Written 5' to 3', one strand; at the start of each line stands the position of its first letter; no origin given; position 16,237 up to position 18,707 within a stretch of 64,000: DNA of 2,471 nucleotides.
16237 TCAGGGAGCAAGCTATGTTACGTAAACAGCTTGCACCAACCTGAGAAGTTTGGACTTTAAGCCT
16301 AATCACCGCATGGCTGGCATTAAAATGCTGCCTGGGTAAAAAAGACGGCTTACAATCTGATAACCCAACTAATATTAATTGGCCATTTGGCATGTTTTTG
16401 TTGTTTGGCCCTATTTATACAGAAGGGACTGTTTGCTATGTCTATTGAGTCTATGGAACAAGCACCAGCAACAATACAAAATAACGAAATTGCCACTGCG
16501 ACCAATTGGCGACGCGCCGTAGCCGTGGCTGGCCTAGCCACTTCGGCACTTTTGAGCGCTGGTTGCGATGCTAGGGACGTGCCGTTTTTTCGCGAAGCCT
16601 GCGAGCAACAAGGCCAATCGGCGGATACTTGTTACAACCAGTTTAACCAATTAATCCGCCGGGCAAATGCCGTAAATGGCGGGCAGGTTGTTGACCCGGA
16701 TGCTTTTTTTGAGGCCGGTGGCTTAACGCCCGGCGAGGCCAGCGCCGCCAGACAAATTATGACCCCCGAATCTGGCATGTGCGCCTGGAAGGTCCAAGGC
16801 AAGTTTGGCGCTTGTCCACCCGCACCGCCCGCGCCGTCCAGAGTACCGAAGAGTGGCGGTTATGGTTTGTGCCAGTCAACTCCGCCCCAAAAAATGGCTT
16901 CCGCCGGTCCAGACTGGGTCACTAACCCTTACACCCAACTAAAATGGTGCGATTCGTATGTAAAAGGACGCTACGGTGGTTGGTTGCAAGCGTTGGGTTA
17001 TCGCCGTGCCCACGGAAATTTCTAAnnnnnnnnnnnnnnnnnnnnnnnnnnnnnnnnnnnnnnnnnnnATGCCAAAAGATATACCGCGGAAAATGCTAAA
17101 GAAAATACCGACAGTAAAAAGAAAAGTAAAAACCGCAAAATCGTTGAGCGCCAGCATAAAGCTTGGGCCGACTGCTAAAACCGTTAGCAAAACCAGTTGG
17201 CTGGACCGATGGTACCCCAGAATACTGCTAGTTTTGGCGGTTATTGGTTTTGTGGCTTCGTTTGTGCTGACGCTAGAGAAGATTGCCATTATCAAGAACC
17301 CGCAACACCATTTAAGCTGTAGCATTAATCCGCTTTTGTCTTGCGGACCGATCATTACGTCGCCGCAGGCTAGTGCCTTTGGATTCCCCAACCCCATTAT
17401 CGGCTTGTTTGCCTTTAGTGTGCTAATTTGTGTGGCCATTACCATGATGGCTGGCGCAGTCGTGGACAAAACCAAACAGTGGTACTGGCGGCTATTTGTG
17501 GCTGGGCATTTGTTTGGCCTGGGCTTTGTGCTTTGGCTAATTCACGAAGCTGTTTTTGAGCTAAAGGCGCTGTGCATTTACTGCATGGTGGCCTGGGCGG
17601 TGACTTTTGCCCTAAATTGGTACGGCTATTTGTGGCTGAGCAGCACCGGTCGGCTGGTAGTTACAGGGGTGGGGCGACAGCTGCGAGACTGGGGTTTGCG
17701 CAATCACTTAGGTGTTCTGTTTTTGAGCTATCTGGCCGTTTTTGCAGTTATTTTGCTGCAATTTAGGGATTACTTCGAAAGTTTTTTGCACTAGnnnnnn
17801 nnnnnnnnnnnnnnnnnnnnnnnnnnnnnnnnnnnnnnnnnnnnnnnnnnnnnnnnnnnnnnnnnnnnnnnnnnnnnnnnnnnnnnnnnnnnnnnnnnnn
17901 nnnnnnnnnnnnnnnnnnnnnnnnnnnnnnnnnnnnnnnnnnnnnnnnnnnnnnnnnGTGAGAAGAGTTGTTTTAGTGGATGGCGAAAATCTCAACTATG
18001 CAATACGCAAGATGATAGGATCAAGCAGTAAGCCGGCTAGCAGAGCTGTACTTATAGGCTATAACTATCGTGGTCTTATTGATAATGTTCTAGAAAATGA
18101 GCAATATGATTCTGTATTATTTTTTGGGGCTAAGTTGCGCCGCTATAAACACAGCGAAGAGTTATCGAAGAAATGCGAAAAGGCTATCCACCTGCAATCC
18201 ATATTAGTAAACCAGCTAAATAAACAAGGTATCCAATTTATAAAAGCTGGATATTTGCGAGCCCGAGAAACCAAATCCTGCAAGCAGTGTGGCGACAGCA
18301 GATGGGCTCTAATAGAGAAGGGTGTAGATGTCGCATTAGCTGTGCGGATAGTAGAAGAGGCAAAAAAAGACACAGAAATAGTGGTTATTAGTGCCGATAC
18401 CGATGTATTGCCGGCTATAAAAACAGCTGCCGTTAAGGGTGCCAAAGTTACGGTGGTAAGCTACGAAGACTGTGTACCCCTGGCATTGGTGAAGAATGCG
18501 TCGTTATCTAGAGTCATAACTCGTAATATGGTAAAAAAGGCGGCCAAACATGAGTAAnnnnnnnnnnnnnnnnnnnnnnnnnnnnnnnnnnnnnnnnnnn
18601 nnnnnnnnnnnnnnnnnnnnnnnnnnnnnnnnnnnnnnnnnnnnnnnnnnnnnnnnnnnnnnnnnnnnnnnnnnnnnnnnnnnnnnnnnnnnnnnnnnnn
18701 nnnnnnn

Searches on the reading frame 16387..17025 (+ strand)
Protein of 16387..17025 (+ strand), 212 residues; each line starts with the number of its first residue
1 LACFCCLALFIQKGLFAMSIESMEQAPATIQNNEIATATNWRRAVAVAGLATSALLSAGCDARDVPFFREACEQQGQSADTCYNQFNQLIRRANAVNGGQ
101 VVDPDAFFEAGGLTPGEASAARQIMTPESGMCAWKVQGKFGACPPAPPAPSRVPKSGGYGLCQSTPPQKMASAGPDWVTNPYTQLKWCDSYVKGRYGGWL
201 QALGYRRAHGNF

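Call 5: search_protein_families(library=pfam, proteins=[window:16387-17025:+])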
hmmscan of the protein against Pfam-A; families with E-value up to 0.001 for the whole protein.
window:16387-17025:+ (212 aa): 0 families

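Call 50: search_protein_families(library=ncbifam, proteins=[window:16387-17025:+], max_evalue=0.01)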
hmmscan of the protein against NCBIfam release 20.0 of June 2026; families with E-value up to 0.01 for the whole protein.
window:16387-17025:+ (212 aa): 1 family
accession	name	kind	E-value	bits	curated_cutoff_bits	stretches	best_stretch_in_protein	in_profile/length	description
NF052397.1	AggPromo_Cterm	subfamily_domain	6.2e-18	65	40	1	154-211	22-79/80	aggregation-promoting factor C-terminal-like domain-containing protein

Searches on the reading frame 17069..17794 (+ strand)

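Call 5: search_protein_families(library=pfam, proteins=[window:17069-17794:+])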
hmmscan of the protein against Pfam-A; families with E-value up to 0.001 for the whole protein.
window:17069-17794:+ (241 aa): 1 family
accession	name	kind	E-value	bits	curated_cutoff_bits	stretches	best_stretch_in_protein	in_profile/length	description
PF07884.19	VKOR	-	2.7e-37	128.3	27.5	1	52-185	2-132/134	Vitamin K epoxide reductase family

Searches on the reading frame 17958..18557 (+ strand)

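Call 50: search_protein_families(library=ncbifam, proteins=[window:17958-18557:+], max_evalue=0.01)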
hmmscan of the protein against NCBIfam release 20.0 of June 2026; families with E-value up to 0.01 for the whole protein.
window:17958-18557:+ (199 aa): 1 family
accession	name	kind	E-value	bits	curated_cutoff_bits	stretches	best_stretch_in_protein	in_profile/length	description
TIGR00288.1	TIGR00288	hypoth_equivalog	0.0041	17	178.45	1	121-188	87-156/160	TIGR00288 family NYN domain-containing protein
